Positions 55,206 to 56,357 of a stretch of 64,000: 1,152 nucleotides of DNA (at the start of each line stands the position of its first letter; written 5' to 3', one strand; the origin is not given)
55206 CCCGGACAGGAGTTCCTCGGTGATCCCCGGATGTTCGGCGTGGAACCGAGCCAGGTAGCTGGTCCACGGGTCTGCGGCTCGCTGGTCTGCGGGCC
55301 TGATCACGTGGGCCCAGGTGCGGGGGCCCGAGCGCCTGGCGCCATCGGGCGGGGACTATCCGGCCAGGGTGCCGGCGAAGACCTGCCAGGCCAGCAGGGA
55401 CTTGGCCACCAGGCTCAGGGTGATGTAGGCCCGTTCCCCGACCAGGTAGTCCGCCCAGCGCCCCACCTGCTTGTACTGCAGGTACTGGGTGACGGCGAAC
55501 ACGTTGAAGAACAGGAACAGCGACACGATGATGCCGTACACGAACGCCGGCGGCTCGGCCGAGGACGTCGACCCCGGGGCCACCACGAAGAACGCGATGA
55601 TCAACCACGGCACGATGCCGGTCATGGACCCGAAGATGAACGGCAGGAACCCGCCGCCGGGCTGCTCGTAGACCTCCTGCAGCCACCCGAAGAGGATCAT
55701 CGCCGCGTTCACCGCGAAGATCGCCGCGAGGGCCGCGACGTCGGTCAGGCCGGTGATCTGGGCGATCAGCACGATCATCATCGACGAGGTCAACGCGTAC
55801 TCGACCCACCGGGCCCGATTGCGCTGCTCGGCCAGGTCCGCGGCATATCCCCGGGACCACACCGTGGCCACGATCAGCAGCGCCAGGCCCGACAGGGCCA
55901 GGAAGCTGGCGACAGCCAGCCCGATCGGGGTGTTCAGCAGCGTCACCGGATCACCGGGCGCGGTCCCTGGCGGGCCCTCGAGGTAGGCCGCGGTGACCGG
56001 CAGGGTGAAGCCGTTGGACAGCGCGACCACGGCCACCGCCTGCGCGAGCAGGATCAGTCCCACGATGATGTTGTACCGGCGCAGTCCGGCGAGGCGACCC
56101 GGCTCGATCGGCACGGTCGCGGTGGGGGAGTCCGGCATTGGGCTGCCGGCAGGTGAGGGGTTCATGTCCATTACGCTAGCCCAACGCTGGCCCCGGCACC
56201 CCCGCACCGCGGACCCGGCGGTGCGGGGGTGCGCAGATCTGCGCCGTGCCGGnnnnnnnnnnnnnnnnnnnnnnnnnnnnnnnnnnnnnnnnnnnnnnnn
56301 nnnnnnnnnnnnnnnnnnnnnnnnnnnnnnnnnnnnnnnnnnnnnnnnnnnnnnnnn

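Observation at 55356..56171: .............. with intact retinal Lys and counterion Glu, in a co-directional run with DUF2892, a SAM methyltransferase and the Mrp antiporter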

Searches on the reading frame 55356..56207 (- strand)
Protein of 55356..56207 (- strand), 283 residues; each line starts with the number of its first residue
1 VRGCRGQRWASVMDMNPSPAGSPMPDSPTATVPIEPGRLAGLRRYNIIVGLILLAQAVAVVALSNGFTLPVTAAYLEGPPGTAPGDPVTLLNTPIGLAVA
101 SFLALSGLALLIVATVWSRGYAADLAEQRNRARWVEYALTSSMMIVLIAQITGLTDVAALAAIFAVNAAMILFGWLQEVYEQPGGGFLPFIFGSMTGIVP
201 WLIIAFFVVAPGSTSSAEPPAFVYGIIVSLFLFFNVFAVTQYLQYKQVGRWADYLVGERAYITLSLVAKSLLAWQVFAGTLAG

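Call 3: search_protein_families(library=pfam, proteins=[window:55356-56171:-], max_evalue=0.01)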
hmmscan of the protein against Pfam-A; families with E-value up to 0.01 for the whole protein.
window:55356-56171:- (271 aa): 1 family
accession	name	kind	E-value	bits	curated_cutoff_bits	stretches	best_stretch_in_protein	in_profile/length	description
PF18761.7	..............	-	3.3e-94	315.2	26.7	1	30-269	1-242/242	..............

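Call 4: search_solved_structures(query=window:55356-56171:-, show_alignments=3, max_evalue=0.001)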
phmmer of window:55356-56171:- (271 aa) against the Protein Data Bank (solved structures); distinct sequences matched with E-value up to 0.001: 6.
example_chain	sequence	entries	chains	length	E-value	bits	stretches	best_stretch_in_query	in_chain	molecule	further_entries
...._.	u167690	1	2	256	8.7e-88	297.4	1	27-269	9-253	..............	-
6su3_X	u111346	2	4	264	9.8e-88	297.2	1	27-269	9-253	48C12 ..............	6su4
6uh3_A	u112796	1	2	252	1.6e-87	296.5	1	27-269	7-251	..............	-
6is6_A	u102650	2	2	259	1.2e-50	175.7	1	30-269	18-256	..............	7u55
7clj_A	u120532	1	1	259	2.7e-50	174.5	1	30-269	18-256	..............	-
9vfc_A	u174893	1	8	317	1.4e-33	119.7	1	43-268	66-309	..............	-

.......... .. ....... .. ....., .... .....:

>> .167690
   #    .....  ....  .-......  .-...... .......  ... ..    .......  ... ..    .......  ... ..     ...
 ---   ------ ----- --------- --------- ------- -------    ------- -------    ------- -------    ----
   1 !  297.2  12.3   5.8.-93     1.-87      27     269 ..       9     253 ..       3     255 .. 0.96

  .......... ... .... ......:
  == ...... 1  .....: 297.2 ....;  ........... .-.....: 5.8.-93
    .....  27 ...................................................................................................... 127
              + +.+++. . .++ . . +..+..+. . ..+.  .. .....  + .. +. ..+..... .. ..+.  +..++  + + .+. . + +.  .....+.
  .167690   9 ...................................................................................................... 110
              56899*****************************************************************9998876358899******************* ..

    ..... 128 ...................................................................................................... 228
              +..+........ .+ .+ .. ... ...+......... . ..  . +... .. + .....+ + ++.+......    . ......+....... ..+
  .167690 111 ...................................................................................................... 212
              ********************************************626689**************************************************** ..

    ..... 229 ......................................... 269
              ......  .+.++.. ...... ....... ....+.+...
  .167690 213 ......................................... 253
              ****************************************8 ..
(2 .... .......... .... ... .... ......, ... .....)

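Call 7: find_encoding_contigs(protein=window:55356-56171:-, flank=10000, max_places=10)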
Protein window:55356-56171:- (271 aa): no gene with exactly this product is on record in the collection.

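Call 8: find_encoding_contigs(protein=window:55356-56207:-, flank=10000, max_places=10)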
Protein window:55356-56207:- (283 aa): no gene with exactly this product is on record in the collection.

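Call 10: find_homologous_proteins(query=window:55356-56171:-, max_evalue=1e-20)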
Query window:55356-56171:- (271 aa): 6864 proteins with E <= 1e-20 among 8000 candidates; the best 120 are listed.
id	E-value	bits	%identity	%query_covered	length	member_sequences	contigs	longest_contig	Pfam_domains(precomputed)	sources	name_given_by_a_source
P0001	8.9e-154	529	92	99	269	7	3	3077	PF18761.8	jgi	jgi:hypothetical protein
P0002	1.2e-151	522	91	99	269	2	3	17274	PF18761.8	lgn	-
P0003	3.3e-150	517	90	99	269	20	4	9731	PF18761.8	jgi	jgi:hypothetical protein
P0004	2.1e-149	514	90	99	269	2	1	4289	PF18761.8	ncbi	-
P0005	6.1e-149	513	88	99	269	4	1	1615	PF18761.8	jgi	jgi:hypothetical protein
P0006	8.1e-149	512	89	99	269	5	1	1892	PF18761.8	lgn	-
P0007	4.4e-148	510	89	99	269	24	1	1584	PF18761.8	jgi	-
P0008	4.5e-148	510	90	99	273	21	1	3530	PF18761.8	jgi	-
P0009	2.6e-147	507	88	99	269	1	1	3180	PF18761.8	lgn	-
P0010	3.6e-147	507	90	99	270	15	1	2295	PF18761.8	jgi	jgi:hypothetical protein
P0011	1.9e-146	505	88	99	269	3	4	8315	PF18761.8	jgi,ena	jgi:hypothetical protein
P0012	2.0e-146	504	88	99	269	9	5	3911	PF18761.8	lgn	-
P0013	2.4e-146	504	88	99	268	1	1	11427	PF18761.8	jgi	jgi:hypothetical protein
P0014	2.5e-146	504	88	99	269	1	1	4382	PF18761.8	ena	-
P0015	6.3e-146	503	90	99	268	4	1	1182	PF18761.8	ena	-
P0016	7.2e-145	499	87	99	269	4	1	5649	PF18761.8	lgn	-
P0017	2.0e-144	498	87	99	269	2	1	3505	PF18761.8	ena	-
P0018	3.5e-144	497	87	99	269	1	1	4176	PF18761.8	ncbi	ncbi:MAG: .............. HeR [Candidatus Nanopelagicales bacterium]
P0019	1.8e-143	495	87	99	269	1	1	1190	PF18761.8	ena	-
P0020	8.7e-143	493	85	99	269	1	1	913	PF18761.8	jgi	-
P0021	1.0e-142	492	87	99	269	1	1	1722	PF18761.8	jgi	jgi:hypothetical protein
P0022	2.3e-141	488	89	96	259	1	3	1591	PF18761.8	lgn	-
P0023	3.0e-141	487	91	93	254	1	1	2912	PF18761.8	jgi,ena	-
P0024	1.4e-140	485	86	95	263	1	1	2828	PF18761.8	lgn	-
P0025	4.6e-140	484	86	99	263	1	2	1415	PF18761.8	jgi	jgi:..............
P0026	7.4e-140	483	91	91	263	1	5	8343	PF18761.8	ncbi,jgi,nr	ncbi:MAG: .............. HeR [Candidatus Nanopelagicales bacterium]|jgi:hypothetical protein|nr:heli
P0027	8.1e-140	483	89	91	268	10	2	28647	PF18761.8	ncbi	-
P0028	1.1e-139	482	84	99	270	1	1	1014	PF18761.8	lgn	-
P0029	2.0e-139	482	84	99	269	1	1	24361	PF18761.8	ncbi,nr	ncbi:MAG TPA: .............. HeR [Dermatophilaceae bacterium]|nr:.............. HeR [Dermatophilacea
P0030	8.7e-139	479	86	99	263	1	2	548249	PF18761.8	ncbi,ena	-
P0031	1.4e-138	479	86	99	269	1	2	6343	PF18761.8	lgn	-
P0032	1.7e-138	478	89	93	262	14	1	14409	PF18761.8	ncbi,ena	-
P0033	5.9e-138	477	88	94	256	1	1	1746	PF18761.8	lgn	-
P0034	1.4e-137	475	82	99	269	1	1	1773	PF18761.8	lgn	-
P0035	3.0e-137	474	82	99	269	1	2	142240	PF18761.8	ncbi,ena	-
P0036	3.5e-137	474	86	93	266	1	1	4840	PF18761.8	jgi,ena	-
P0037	4.3e-137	474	86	95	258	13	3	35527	PF18761.8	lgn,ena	-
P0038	2.1e-136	472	82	99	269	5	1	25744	PF18761.8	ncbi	-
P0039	5.9e-136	470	80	99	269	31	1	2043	PF18761.8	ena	-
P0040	1.4e-135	469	85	93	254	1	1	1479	PF18761.8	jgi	jgi:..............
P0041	2.4e-135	468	88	91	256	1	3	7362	PF18761.8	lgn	-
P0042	1.4e-134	466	80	99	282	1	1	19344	PF18761.8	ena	-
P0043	3.2e-134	464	86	93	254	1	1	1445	PF18761.8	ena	-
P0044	2.5e-133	462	86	93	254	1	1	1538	PF18761.8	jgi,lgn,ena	-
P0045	3.7e-133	461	81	99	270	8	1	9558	PF18761.8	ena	-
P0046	3.9e-133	461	83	96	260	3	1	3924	PF18761.8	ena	-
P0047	6.1e-133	460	83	96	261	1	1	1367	PF18761.8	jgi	jgi:hypothetical protein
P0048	7.6e-133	460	81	99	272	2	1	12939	PF18761.8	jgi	jgi:hypothetical protein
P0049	3.7e-132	458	81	95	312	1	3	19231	PF18761.8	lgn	-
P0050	3.5e-131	455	83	93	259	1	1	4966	PF18761.8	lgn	-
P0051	1.7e-129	449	82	93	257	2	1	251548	PF18761.8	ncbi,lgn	ncbi:MAG: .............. HeR [Candidatus Nanopelagicales bacterium]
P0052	3.5e-129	448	78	99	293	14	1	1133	PF18761.8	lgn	-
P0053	1.0e-127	443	81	93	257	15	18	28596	PF18761.8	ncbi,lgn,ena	-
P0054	1.3e-127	443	81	93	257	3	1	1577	PF18761.8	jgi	-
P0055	1.1e-126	440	80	93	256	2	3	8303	PF18761.8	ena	-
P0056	1.8e-126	439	79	94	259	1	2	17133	PF18761.8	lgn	-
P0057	3.1e-126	438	85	89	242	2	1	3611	PF18761.8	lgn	-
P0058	1.7e-124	433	80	92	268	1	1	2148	PF18761.8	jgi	jgi:hypothetical protein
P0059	1.5e-123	429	80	93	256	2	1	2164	PF18761.8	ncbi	-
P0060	6.2e-122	424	79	93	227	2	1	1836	PF18761.8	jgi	jgi:hypothetical protein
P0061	1.6e-121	423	76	94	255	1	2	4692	PF18761.8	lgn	-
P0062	4.3e-120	418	77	94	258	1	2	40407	PF18761.8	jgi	jgi:hypothetical protein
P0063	4.1e-119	415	75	94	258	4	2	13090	PF18761.8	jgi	jgi:hypothetical protein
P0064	1.4e-118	413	76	94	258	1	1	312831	PF18761.8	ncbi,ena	-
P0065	3.8e-117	408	75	94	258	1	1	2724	PF18761.8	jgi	jgi:hypothetical protein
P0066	2.1e-111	390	88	76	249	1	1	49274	PF18761.8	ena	-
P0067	4.9e-109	382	92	72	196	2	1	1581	PF18761.8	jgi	jgi:hypothetical protein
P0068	5.3e-108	379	68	99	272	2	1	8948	PF18761.8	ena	-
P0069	5.9e-108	378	67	99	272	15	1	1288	PF18761.8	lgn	-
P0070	7.5e-107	375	67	99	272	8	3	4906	PF18761.8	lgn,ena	-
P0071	1.2e-105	371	68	95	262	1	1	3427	PF18761.8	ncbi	-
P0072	3.2e-105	369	69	95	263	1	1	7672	PF18761.8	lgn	-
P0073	1.0e-103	364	66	97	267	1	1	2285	PF18761.8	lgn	-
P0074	3.0e-103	363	68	95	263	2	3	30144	PF18761.8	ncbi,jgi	-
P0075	3.5e-103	363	74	89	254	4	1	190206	PF18761.8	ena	-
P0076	4.5e-103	362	70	92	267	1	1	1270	PF18761.8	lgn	-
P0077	5.5e-103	362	69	89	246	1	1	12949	PF18761.8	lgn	-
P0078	5.8e-103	362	66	97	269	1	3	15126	PF18761.8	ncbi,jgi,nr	ncbi:MAG: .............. HeR [Actinomycetia bacterium]|jgi:hypothetical protein|nr:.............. He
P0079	1.1e-102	361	65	99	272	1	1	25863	PF18761.8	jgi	jgi:hypothetical protein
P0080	1.1e-102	361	66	100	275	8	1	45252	PF18761.8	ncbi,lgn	-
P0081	1.3e-102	361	67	97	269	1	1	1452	PF18761.8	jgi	jgi:hypothetical protein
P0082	2.3e-102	360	67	95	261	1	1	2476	PF18761.8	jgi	-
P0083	2.4e-102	360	66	94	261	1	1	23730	PF18761.8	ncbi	-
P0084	2.7e-102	360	68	94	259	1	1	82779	PF18761.8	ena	-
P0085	2.7e-102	360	71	89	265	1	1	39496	PF18761.8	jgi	jgi:hypothetical protein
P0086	3.2e-102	360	69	92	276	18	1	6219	PF18761.8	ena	-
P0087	3.6e-102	359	68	97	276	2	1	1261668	PF18761.8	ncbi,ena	-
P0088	4.1e-102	359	66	98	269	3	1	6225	PF18761.8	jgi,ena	jgi:hypothetical protein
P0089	5.5e-102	359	67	96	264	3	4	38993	PF18761.8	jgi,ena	jgi:hypothetical protein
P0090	5.7e-102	359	68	95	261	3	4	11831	PF18761.8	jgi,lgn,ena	-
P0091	1.0e-101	358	70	91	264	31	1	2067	PF18761.8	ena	-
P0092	1.3e-101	358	71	90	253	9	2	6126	PF18761.8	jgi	jgi:hypothetical protein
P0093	1.4e-101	357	70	91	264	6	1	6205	PF18761.8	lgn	-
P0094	1.6e-101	357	70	89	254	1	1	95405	PF18761.8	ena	-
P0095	1.7e-101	357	69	90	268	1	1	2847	PF18761.8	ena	-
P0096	1.8e-101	357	68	93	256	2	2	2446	PF18761.8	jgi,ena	jgi:hypothetical protein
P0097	2.8e-101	356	68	92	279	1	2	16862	PF18761.8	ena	-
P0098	3.5e-101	356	69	89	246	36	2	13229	PF18761.8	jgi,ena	jgi:hypothetical protein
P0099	6.7e-101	355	95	65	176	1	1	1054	PF18761.8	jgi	-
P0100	1.2e-100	354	68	89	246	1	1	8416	PF18761.8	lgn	-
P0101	1.4e-100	354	70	90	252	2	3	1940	PF18761.8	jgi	-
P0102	1.4e-100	354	69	90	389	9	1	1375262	PF18761.8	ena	-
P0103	1.5e-100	354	70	90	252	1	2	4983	PF18761.8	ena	-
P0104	1.6e-100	354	70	89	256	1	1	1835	PF18761.8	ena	-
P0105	2.5e-100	353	66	94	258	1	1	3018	PF18761.8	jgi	-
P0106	2.8e-100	353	67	96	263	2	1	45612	PF18761.8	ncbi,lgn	-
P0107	3.0e-100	353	69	90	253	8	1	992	PF18761.8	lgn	-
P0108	3.1e-100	353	69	93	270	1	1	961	PF18761.8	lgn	-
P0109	3.1e-100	353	68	89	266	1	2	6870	PF18761.8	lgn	-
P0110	3.2e-100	353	68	91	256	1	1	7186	PF18761.8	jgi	jgi:hypothetical protein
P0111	3.8e-100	353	67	92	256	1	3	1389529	PF18761.8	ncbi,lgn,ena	-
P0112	5.8e-100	352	68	93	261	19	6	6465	PF18761.8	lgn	-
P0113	6.8e-100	352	68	92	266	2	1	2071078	PF18761.8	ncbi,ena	-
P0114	8.1e-100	352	65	99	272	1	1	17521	PF18761.8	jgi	jgi:hypothetical protein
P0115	9.7e-100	351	67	90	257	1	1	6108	PF18761.8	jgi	jgi:hypothetical protein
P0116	1.1e-99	351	68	89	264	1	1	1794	PF18761.8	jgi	jgi:hypothetical protein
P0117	1.4e-99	351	66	96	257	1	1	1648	PF18761.8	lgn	-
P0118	1.9e-99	350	68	89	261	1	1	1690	PF18761.8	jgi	jgi:hypothetical protein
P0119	2.2e-99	350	69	89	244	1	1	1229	PF18761.8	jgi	jgi:hypothetical protein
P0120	2.4e-99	350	64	96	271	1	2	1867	PF18761.8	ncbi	-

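Call 11: find_related_loci(query=window:55356-56171:-, collection=genome_contigs, flank=10000)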
Query window:55356-56171:- (271 aa) in genome_contigs; peptide patterns used: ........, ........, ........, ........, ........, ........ (x = any residue, [..] = any of these).
228 stretches matched a pattern; 98 encode a relative of the query (tblastn E <= 1e-3); the best 80 are kept; 80 distinct loci.
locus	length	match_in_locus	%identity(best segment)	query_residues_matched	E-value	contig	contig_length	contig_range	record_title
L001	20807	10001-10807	92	3-271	7e-159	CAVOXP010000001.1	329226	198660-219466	MAG: uncultured Actinomycetes bacterium isolate MFD09779.bin.2.78 genome assembly, contig: contig_17120, whole genome sh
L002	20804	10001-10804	92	3-270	2e-151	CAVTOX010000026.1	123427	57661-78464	MAG: uncultured Actinomycetes bacterium isolate MFD00905.bin.3.155 genome assembly, contig: contig_57538, whole genome s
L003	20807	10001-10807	89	3-271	3e-149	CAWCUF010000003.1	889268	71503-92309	MAG: uncultured Actinomycetes bacterium isolate MFD01721.bin.1.25 genome assembly, contig: contig_15189, whole genome sh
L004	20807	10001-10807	90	3-271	7e-149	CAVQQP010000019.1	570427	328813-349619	MAG: uncultured Actinomycetes bacterium isolate MFD09848.bin.1.116 genome assembly, contig: contig_9262, whole genome sh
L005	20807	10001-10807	90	3-271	4e-148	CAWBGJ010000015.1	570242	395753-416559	MAG: uncultured Actinomycetes bacterium isolate MFD04716.bin.3.624 genome assembly, contig: contig_99268, whole genome s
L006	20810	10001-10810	90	3-271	3e-148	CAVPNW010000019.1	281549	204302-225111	MAG: uncultured Actinomycetes bacterium isolate MFD00032.bin.3.528 genome assembly, contig: contig_56134, whole genome s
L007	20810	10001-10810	90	3-271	4e-148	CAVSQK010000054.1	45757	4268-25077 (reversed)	MAG: uncultured Actinomycetes bacterium isolate MFD02979.bin.3.86 genome assembly, contig: contig_98048, whole genome sh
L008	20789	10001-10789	86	3-271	1e-147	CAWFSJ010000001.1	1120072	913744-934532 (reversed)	MAG: uncultured Actinomycetota bacterium isolate MFD00905.bin.1.230 genome assembly, contig: contig_16373, whole genome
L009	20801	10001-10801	90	3-269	3e-146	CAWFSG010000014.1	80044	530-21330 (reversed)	MAG: uncultured Actinomycetes bacterium isolate MFD00905.bin.1.81 genome assembly, contig: contig_4655, whole genome sho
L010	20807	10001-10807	89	2-271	4e-146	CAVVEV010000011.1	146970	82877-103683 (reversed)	MAG: uncultured Actinomycetes bacterium isolate MFD04716.bin.2.50 genome assembly, contig: contig_9119, whole genome sho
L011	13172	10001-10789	86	3-271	3e-146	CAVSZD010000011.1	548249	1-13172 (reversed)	MAG: uncultured Actinomycetota bacterium isolate MFD04716.bin.1.74 genome assembly, contig: contig_65, whole genome shot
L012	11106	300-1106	84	3-271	1e-145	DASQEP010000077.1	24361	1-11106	MAG TPA_asm: Dermatophilaceae bacterium isolate SMAG_U11757 k141_400983, whole genome shotgun sequence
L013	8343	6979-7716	91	26-271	1e-143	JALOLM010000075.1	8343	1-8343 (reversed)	MAG: Candidatus Nanopelagicales bacterium isolate Prado025 scaffold_12262, whole genome shotgun sequence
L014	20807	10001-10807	82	3-271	1e-142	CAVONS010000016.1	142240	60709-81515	MAG: uncultured Actinomycetes bacterium isolate MFD09964.bin.1.100 genome assembly, contig: contig_41858, whole genome s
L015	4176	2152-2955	87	3-270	6e-144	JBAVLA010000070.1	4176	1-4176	MAG: Candidatus Nanopelagicales bacterium isolate MFD03980_ilm_asm_bin1 k127_35468, whole genome shotgun sequence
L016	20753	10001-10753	89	21-271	1e-135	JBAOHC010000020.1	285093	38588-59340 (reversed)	MAG: Candidatus Nanopelagicales bacterium isolate AS_Ams2_Bin7 np1_contig_11347, whole genome shotgun sequence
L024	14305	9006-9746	68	26-270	1e-103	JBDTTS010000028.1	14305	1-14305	MAG: Actinomycetes bacterium isolate cluster3_bin.301 NODE_17029_length_14305_cov_4.850105, whole genome shotgun sequenc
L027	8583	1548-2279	68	30-271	1e-101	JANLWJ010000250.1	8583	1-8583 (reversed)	MAG: Actinomycetes bacterium isolate OTE_20_metabat_391 OTE_20_k141_1967273, whole genome shotgun sequence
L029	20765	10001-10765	68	19-271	6e-101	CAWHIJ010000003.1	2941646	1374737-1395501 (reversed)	MAG: uncultured Actinomycetota bacterium isolate MFD02979.bin.1.39 genome assembly, contig: contig_33790, whole genome s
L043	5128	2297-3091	59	6-271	2e-91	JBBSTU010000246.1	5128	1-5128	MAG: Actinomycetales bacterium isolate SVL2_sbin.29 SVL2_sbin.29_K_631526_L_5128_cov_22.3726, whole genome shotgun seque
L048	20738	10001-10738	66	26-270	2e-88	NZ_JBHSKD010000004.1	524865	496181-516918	Nocardioides taihuensis strain CGMCC 4.7318 platanus_K_17_124_4, whole genome shotgun sequence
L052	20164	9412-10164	58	20-271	2e-86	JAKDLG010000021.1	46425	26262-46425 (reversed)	MAG: Humibacillus sp. isolate 41_S55 41_S55_NODE_22_length_46425_cov_27.559586, whole genome shotgun sequence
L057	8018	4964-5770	55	1-270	4e-85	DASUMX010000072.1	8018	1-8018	MAG TPA_asm: Thermoleophilia bacterium isolate SMAG_U1584 k141_307566, whole genome shotgun sequence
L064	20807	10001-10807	53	1-270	5e-83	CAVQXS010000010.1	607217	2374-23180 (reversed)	MAG: uncultured Thermoleophilia bacterium isolate MFD05942.bin.2.81 genome assembly, contig: contig_4561, whole genome s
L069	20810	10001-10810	54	2-270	2e-80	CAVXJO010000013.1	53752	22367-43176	MAG: uncultured Thermoleophilia bacterium isolate MFD05684.bin.1.282 genome assembly, contig: contig_69404, whole genome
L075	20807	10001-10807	54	3-270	4e-78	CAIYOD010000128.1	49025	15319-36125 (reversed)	MAG: uncultured Thermoleophilia bacterium isolate Loclat_bin-16816 genome assembly, contig: bin-16816:128/188, whole gen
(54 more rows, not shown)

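Call 12: find_encoding_contigs(protein=window:55356-56165:-, flank=10000, max_places=10)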
Protein window:55356-56165:- (269 aa): no gene with exactly this product is on record in the collection.

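Call 47: search_protein_families(library=pfam, proteins=[L009:7179-8453:-, L011:11651-12496:-, L048:8797-9756:-, L016:8735-9916:+, L015:1429-1935:+, L011:8914-9930:-, L011:11106-11642:+, L002:5879-6451:-, L009:6643-7182:-, L069:674-2758:+], max_evalue=0.001)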
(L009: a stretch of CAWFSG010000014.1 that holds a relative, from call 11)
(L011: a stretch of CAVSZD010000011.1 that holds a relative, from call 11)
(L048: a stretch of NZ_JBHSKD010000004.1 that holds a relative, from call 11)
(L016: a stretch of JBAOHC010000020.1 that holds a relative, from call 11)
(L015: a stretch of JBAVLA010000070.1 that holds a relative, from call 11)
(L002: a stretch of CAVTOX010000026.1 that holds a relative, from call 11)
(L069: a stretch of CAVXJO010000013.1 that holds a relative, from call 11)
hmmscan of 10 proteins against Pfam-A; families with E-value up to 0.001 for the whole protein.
L009:7179-8453:- (424 aa): 1 family
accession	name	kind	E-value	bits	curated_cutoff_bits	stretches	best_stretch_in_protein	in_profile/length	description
PF18845.6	baeRF_family3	-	2.5e-12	47.9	31.5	1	186-343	2-165/168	Bacterial archaeo-eukaryotic release factor family 3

L011:11651-12496:- (281 aa): 0 families

L048:8797-9756:- (319 aa): 1 family
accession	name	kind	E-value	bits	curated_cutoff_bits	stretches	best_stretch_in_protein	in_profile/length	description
PF03741.22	TerC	-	2.2e-57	194.1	27.8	1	69-270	2-176/178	Integral membrane protein TerC family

L016:8735-9916:+ (393 aa): 1 family
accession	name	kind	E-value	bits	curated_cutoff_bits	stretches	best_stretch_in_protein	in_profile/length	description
PF00144.29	Beta-lactamase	-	1.1e-57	196.1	27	1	71-371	6-314/329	Beta-lactamase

L015:1429-1935:+ (168 aa): 1 family
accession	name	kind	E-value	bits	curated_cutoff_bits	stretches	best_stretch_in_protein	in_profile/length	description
PF04832.17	SOUL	-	4.7e-36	124.8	27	1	3-159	2-172/173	SOUL heme-binding protein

L011:8914-9930:- (338 aa): 4 families
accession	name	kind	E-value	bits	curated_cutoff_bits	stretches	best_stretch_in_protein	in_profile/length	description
PF00561.26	Abhydrolase_1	-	1.3e-18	68.1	25.8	1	41-315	1-245/245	alpha/beta hydrolase fold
PF12146.15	Hydrolase_4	-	9.1e-15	55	27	1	66-146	29-107/239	Serine aminopeptidase, S33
PF12697.13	Abhydrolase_6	-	3.7e-11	44.5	26.3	1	43-320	1-216/217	Alpha/beta hydrolase family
PF00326.27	Peptidase_S9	-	4.4e-06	26.8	22.6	0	66-151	12-100/213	Prolyl oligopeptidase family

L011:11106-11642:+ (178 aa): 0 families

L002:5879-6451:- (190 aa): 3 families
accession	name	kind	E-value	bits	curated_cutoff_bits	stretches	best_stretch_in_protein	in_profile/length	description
PF01230.28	HIT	-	5.1e-16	59.5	21.5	1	64-154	6-95/98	HIT domain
PF04677.20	CwfJ_C_1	-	3e-07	30.8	21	1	52-119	13-81/122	Protein similar to CwfJ C-terminus 1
PF11969.13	DcpS_C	-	5.2e-07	30.6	24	1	52-152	1-100/114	Scavenger mRNA decapping enzyme C-term binding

L009:6643-7182:- (179 aa): 0 families

L069:674-2758:+ (694 aa): 4 families
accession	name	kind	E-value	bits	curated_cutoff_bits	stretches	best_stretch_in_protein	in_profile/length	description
PF00587.30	tRNA-synt_2b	-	1.8e-48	165.4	29.3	1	364-573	3-179/179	tRNA synthetase class II core domain (G, H, P, S and T)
PF03129.25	HGTP_anticodon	-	6e-20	71.7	21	1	585-676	1-86/94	Anticodon binding domain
PF07973.19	tRNA_SAD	-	2.3e-14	53.5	24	1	212-263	1-44/44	Threonyl and Alanyl tRNA synthetase second additional domain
PF02824.27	TGS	-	8.2e-11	42.2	22.2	1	16-81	2-60/60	TGS domain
